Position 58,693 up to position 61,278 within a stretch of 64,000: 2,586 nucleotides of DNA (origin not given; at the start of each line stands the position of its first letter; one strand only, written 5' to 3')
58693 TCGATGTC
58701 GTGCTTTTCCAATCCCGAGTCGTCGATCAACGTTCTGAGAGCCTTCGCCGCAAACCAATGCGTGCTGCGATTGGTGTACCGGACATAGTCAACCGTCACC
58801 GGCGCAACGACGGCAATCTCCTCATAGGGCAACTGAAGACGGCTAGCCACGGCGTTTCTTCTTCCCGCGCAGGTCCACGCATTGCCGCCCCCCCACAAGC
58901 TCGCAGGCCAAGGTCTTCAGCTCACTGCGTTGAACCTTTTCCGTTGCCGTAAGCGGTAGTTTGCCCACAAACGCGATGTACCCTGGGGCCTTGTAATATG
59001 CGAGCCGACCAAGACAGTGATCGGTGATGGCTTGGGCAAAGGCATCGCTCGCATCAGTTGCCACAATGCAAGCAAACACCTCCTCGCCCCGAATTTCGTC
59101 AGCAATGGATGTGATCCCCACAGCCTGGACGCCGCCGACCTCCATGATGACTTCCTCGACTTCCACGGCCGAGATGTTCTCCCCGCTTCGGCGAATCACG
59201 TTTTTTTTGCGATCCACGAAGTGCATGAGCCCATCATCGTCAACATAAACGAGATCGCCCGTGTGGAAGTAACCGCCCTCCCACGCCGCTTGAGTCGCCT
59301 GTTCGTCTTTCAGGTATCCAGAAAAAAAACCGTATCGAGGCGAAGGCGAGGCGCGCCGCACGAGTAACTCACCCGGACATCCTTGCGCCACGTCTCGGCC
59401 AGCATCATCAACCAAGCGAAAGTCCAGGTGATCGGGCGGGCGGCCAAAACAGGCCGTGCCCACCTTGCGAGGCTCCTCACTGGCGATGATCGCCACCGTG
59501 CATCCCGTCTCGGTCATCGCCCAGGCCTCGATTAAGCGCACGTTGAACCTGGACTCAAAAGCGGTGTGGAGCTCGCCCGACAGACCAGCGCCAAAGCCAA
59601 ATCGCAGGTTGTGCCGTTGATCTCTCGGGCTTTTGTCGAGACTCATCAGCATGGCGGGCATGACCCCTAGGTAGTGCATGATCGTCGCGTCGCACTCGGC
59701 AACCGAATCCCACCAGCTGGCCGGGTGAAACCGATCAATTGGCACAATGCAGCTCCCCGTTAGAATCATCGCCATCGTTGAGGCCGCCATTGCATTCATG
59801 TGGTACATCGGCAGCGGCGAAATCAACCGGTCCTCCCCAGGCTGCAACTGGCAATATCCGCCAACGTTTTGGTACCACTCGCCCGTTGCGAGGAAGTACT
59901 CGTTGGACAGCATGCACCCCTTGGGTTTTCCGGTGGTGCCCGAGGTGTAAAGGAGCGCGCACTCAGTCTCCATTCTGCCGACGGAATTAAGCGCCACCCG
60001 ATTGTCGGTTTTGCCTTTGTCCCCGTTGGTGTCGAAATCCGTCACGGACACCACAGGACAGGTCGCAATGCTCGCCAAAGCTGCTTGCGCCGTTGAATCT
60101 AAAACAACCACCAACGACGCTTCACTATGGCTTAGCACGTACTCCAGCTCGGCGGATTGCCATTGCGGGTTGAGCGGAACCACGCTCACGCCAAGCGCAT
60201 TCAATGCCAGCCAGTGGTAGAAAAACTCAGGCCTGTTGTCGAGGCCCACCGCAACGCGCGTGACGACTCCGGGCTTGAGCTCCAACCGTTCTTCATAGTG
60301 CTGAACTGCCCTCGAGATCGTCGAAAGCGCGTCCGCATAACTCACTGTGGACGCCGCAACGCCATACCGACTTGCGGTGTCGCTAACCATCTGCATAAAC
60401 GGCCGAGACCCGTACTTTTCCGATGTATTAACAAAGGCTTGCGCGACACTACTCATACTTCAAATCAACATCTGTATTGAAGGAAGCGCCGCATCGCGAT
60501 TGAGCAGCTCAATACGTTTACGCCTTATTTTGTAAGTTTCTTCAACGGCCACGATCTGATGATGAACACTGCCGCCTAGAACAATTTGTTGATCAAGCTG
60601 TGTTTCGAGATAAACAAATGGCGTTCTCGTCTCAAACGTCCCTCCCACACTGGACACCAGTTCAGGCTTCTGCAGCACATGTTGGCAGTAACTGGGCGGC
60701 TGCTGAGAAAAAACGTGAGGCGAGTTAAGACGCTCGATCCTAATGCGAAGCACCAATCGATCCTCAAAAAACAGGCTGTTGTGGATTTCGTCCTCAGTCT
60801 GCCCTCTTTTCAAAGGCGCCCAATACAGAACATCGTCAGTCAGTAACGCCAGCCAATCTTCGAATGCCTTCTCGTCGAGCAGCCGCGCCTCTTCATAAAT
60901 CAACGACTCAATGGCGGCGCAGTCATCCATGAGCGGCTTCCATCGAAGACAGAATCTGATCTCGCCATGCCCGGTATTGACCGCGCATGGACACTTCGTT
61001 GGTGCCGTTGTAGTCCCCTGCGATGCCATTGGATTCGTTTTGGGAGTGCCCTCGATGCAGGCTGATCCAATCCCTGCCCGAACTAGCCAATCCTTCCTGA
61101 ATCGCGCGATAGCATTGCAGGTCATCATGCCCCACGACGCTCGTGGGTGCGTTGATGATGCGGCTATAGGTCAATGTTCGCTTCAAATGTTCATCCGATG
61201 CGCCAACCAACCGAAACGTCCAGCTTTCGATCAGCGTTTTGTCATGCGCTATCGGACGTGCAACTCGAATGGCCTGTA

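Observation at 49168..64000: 14-gene translationally coupled operon combining IorAB, an Ipf-like aryl-alkanoyl-CoA dioxygenase/side-chain-removal module, an isatin-hydrolase-family gene and an anthraniloyl/salicylyl-CoA monooxygenase-reductase module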

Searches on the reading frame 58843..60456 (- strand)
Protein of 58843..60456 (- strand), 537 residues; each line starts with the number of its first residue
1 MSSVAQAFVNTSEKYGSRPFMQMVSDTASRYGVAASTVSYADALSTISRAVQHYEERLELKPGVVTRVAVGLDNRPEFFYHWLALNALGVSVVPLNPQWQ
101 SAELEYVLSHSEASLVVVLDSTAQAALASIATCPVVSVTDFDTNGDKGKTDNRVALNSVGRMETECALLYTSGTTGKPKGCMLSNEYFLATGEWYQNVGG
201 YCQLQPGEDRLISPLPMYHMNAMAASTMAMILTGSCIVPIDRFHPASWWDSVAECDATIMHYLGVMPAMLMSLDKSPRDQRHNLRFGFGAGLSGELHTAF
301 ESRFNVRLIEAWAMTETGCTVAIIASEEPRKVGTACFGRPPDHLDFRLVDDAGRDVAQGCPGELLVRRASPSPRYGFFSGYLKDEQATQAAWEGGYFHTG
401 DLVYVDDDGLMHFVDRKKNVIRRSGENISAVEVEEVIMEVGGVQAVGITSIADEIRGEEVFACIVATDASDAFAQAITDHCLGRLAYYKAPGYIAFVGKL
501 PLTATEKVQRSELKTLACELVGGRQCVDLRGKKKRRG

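Call 5: search_protein_families(library=pfam, proteins=[window:58843-60456:-])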
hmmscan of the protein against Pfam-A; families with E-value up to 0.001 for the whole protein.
window:58843-60456:- (537 aa): 2 families
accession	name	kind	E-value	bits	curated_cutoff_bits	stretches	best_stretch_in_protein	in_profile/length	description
PF00501.34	AMP-binding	-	1.9e-59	201.9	29.9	1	34-375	18-383/384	AMP-binding enzyme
PF13193.12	AMP-binding_C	-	4.3e-11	44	24.5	1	432-507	1-76/76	AMP-binding enzyme C-terminal domain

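Call 7: search_protein_families(library=ncbifam, proteins=[window:58843-60456:-], max_evalue=0.00001)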
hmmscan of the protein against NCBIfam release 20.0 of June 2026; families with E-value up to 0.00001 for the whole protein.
window:58843-60456:- (537 aa): 97 families (the best 25 are shown)
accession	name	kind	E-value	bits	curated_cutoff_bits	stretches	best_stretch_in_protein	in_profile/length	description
NF004808.0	PRK06155.1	equivalog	3.5e-95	319.3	722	1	36-515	45-520/542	ATP-dependent acyl-CoA ligase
NF004837.0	PRK06187.1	subfamily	8.1e-82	275.2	476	1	38-515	34-520/531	long-chain-fatty-acid--CoA ligase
NF005947.1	PRK08008.1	equivalog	2.7e-75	254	651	1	35-514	35-518/518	crotonobetaine/carnitine-CoA ligase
NF006182.0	PRK08316.1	subfamily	4.7e-65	220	663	1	37-515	36-515/523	fatty acyl-CoA synthetase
NF009233.0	PRK12583.1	subfamily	1.4e-62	211.8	832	2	161-521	199-554/558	fatty acid CoA ligase family protein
NF005307.0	PRK06839.1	equivalog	2e-60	204.8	748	1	37-515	27-491/496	o-succinylbenzoate--CoA ligase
NF006572.0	PRK09088.1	equivalog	5e-58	197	696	1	33-516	24-486/491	acyl-CoA synthetase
NF005702.0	PRK07514.1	subfamily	6e-58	196.4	558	1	35-514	27-497/506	malonyl-CoA synthase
NF006134.1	PRK08279.1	equivalog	3.4e-57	194.3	625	1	35-517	67-567/605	long-chain-acyl-CoA synthetase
NF002966.0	PRK03640.1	equivalog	8.8e-57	192.8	556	1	45-516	31-479/483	o-succinylbenzoate--CoA ligase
NF006181.0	PRK08314.1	subfamily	7.2e-55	186.3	705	2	159-514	200-551/563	long-chain-fatty-acid--CoA ligase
NF004511.1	PRK05852.1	equivalog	7.8e-55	186.4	650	1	36-515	25-502/505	FadD7 family fatty acid--CoA ligase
NF052269.1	Staph_lig_FadD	equivalog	1.7e-54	185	650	1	68-517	55-493/499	long-chain-fatty-acid--CoA ligase FadD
NF004114.0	PRK05605.1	equivalog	3.5e-53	180.8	766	1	160-515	218-567/575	long-chain-fatty-acid--CoA ligase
NF004797.0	PRK06145.1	equivalog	2.3e-50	171.4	850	1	36-511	26-489/499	acyl-CoA synthetase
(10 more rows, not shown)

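Call 16: find_encoding_contigs(protein=window:58843-60456:-, flank=10000, max_places=6)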
Protein window:58843-60456:- (537 aa): 3 contigs read that carry it; 1 place shown.
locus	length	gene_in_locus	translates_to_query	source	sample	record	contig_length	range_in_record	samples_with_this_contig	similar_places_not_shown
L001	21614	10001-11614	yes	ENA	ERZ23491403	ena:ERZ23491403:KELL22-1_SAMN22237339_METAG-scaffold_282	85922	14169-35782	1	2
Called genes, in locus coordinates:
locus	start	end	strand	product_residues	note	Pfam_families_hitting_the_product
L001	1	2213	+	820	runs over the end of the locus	PF07715:Plug, PF00593:TonB_dep_Rec_b-barrel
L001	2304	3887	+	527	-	PF07719:TPR_2 (faint), PF13428:TPR_14 (faint), PF14559:TPR_19 (faint), PF00515:TPR_1 (faint), PF13431:TPR_17 (faint), PF13469:Sulfotransfer_3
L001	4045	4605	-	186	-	PF22381:Staph_reg_Sar_Rot, PF12802:MarR_2, PF01047:MarR, PF13463:HTH_27 (faint)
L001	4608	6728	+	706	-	PF02775:TPP_enzyme_C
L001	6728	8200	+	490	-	PF01558:POR, PF20169:DUF6537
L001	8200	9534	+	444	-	PF00355:Rieske, PF00848:Ring_hydroxyl_A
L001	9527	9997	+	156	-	PF00866:Ring_hydroxyl_B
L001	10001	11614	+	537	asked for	PF00501:AMP-binding, PF13193:AMP-binding_C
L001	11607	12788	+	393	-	PF22691:Thiolase_C_1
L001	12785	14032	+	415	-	PF12172:zf-ChsH2, PF01796:OB_ChsH2_C, PF00106:adh_short, PF13561:adh_short_C2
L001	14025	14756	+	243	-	PF00106:adh_short, PF01370:Epimerase, PF08659:KR, PF23441:SDR (faint), PF13561:adh_short_C2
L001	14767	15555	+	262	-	PF04199:Cyclase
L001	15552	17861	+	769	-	PF01494:FAD_binding_3, PF00724:Oxidored_FMN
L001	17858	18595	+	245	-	PF00106:adh_short, PF01370:Epimerase (faint), PF08659:KR, PF13561:adh_short_C2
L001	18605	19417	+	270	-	PF00378:ECH_1, PF16113:ECH_2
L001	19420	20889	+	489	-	PF00724:Oxidored_FMN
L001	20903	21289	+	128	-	PF01042:Ribonuc_L-PSP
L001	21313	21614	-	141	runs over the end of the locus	PF13279:4HBT_2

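Call 19: search_solved_structures(query=L001:4045-4605:-, max_evalue=0.00001, show_alignments=1)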
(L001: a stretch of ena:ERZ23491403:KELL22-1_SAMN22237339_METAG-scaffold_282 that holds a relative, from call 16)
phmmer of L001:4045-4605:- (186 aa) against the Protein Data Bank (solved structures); distinct sequences matched with E-value up to 0.00001: 32.
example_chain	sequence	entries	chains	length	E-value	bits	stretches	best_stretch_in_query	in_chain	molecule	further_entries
7kua_A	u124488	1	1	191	5.4e-32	114.2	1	36-181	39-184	Transcriptional regulator, MarR family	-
7l19_A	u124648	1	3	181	1.9e-20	76.7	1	30-185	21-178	MarR family transcriptional regulator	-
7l1i_A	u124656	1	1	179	2.8e-15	59.9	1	40-183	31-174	MarR family multidrug resistance pump transcriptional regulator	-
2fbi_A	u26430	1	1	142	6.2e-10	42.6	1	65-179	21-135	probable transcriptional regulator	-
2pfb_A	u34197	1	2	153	6.3e-10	42.6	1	57-185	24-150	Transcriptional regulator OhrR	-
2pex_A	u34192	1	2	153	9.6e-10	42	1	57-185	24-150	Transcriptional regulator OhrR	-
1z91_A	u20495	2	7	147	5.4e-09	39.5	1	45-185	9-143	Organic hydroperoxide resistance transcriptional regulator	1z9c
5hli_A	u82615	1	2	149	6.5e-09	39.3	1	46-161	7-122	MarR family transcriptional regulator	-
5hlg_A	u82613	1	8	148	7.2e-09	39.1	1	46-161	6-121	MarR family transcriptional regulator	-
5hlh_A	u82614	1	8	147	7.7e-09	39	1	46-161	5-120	MarR family transcriptional regulator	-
7kfo_A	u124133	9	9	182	8.9e-09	38.8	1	41-183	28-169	Transcriptional regulator, MarR family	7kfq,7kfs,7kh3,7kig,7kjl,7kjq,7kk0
7kki_A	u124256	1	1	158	1.3e-08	38.2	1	45-183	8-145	Transcriptional regulator, MarR family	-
4hbl_A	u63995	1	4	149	1.4e-08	38.2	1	46-161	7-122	Transcriptional regulator, MarR family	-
7krh_A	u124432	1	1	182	6.2e-08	36.1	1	41-183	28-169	Transcriptional regulator, MarR family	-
9fa0_B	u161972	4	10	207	8.1e-08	35.7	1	73-153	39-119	ScoC | HTH-type transcriptional regulator Hpr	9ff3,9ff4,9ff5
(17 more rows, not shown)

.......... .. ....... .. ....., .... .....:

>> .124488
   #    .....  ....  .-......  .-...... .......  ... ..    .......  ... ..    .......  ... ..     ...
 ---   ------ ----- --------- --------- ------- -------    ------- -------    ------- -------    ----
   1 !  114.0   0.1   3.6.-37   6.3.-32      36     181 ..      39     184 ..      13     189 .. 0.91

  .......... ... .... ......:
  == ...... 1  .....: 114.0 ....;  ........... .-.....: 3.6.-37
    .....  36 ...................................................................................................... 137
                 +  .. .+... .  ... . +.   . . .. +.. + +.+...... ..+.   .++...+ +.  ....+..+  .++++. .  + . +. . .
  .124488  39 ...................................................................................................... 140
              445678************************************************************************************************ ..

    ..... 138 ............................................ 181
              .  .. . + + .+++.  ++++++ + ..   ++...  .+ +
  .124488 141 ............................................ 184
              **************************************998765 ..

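Call 67: search_solved_structures(query=L001:4608-6728:+, max_evalue=0.00001)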
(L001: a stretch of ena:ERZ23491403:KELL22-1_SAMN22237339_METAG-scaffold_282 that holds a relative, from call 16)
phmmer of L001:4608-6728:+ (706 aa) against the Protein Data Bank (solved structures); distinct sequences matched with E-value up to 0.00001: 0.

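Call 68: search_protein_families(library=ncbifam, proteins=[L001:4608-6728:+, L001:4045-4605:-, L001:2304-3887:+], max_evalue=0.00001)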
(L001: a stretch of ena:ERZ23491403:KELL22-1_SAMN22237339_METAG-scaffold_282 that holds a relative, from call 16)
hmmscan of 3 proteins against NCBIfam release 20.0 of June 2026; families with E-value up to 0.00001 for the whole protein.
L001:4608-6728:+ (706 aa): 3 families
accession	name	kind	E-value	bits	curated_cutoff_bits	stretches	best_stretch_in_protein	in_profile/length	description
TIGR03336.1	IOR_alpha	equivalog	1.5e-89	301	650.9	1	28-665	10-592/595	indolepyruvate ferredoxin oxidoreductase subunit alpha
NF009589.0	PRK13030.1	subfamily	4.7e-37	127.2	816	1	39-681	57-698/1170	indolepyruvate ferredoxin oxidoreductase family protein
NF009588.0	PRK13029.1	subfamily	4.1e-17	61.4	952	1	39-539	57-579/1196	indolepyruvate ferredoxin oxidoreductase family protein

L001:4045-4605:- (186 aa): 12 families
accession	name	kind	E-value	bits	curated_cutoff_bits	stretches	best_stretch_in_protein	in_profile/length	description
TIGR02337.1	HpaR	equivalog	2.3e-14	53.3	121.2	1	68-180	16-128/130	homoprotocatechuate degradation operon regulator HpaR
NF010349.0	PRK13777.1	equivalog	1.4e-12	47.4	153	1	73-153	39-119/190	HTH-type transcriptional regulator Hpr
NF045593.1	bilirub_TF_BilQ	equivalog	7e-11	42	125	1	62-183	12-133/135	bilirubin utilization transcriptional regulator BilQ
NF052638.1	TransRegOhrRVib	equivalog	5.9e-10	39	200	1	69-176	26-131/141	transcriptional regulator OhrR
NF050133.1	TransRegFabT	equivalog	2.9e-09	37.3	200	1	92-185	41-134/138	fatty acid biosynthesis transcriptional regulator FabT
NF041230.1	BagL_FevM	exception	2.1e-07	31.1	230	1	80-183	40-143/145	MarR family transcriptional regulator BagL/FevM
NF053814.1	teico_TcaR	equivalog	2.9e-07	30.7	170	1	82-184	40-144/151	MarR family transcriptional regulator TcaR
NF053777.1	Saro0803TransReg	equivalog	3.3e-07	30.1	200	1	78-180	35-137/140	Saro_0803 family transcriptional regulator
TIGR04472.1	reg_rSAM_mob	hypoth_equivalog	1.2e-06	28.7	240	1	83-183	34-134/141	radical SAM mobile pair system MarR family transcriptional regulator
NF047395.1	TransRegLtdR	equivalog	2.2e-06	27.5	250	1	96-182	67-155/166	transcriptional regulator LdtR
TIGR01889.1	Staph_reg_Sar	paralog_domain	7.9e-06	26.1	62.6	0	59-144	4-93/109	staphylococcal accessory regulator family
NF008565.1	PRK11512.1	equivalog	9.3e-06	25.7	240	0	70-179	30-140/144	multiple antibiotic resistance transcriptional regulator MarR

L001:2304-3887:+ (527 aa): 3 families
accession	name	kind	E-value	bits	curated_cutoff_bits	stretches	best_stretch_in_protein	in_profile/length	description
NF040959.1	MamA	equivalog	1.3e-14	54.2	200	1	8-165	41-199/204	magnetosome protein MamA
TIGR02917.1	PEP_TPR_lipo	equivalog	2.1e-13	49.1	312.2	1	11-167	337-493/899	XrtA/PEP-CTERM system TPR-repeat protein PrsT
TIGR02521.1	type_IV_pilW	equivalog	5.9e-06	26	154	0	86-235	46-194/234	type IV pilus biogenesis/stability protein PilW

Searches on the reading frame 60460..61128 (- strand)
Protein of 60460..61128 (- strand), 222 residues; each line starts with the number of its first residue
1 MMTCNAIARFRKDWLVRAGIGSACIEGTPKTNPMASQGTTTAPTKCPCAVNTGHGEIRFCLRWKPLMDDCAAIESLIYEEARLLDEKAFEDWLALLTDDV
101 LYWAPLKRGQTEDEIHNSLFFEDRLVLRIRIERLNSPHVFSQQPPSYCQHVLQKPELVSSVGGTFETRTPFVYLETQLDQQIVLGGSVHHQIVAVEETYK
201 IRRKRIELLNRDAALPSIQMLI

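Call 5: search_protein_families(library=pfam, proteins=[window:60460-61128:-])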
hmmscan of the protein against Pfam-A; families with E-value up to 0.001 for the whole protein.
window:60460-61128:- (222 aa): 1 family
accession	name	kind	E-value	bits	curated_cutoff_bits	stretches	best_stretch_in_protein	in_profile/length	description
PF00866.24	Ring_hydroxyl_B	-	9.2e-23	81.3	27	1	80-211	2-140/144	Ring hydroxylating beta subunit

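Call 7: search_protein_families(library=ncbifam, proteins=[window:60460-61128:-], max_evalue=0.00001)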
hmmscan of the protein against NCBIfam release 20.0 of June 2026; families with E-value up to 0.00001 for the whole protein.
window:60460-61128:- (222 aa): 5 families
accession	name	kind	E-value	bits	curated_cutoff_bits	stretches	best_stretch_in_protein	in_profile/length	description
NF007479.0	PRK10069.1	subfamily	1.1e-15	58.1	145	1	71-206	22-169/185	3-phenylpropionate/cinnamic acid dioxygenase subunit beta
NF042947.1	3PPDioc_HcaF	equivalog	6.4e-12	45.7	230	1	72-208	11-158/172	3-phenylpropionate/cinnamic acid dioxygenase subunit beta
TIGR03232.1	benzo_1_2_benB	equivalog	2e-09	37.5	225.55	1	73-210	1-143/155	benzoate 1,2-dioxygenase small subunit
NF041685.1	ant_diox_AndAd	equivalog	3.9e-07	29.8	230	1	75-206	10-140/155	anthranilate 1,2-dioxygenase small subunit AndAd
TIGR03231.1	anthran_1_2_B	equivalog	5.7e-06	26.6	213.5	1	73-211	1-144/155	anthranilate 1,2-dioxygenase small subunit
